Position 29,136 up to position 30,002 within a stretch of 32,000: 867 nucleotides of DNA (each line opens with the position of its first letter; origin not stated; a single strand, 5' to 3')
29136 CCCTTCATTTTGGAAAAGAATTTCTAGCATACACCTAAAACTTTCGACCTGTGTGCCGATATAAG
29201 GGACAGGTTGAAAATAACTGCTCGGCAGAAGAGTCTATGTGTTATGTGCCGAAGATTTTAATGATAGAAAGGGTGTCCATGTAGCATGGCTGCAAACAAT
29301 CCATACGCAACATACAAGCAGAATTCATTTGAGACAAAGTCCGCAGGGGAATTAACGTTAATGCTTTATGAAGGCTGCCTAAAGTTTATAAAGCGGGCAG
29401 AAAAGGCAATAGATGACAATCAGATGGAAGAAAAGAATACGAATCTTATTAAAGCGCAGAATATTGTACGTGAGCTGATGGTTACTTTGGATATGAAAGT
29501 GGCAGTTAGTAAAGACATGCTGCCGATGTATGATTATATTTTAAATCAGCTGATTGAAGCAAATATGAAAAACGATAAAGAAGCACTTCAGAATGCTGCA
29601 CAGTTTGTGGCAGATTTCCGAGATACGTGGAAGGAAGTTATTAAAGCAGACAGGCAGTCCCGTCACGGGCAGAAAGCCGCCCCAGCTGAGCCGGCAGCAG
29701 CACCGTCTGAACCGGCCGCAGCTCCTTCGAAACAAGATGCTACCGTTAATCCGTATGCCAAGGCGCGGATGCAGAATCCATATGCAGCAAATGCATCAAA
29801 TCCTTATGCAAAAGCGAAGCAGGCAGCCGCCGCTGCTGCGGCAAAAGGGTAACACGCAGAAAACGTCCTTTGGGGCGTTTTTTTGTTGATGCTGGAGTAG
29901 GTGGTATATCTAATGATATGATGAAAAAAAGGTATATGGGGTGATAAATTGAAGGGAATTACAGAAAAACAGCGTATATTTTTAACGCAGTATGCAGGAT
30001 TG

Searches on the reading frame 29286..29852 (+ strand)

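Call 95: search_protein_families(library=pfam, proteins=[window:29286-29852:+], max_evalue=0.001)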
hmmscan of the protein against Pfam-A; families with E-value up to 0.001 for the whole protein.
window:29286-29852:+ (188 aa): 1 family
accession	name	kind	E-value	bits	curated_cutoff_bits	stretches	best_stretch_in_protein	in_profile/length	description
PF02561.19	FliS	-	6.6e-37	126.7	26.7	1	7-118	1-114/115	Flagellar protein FliS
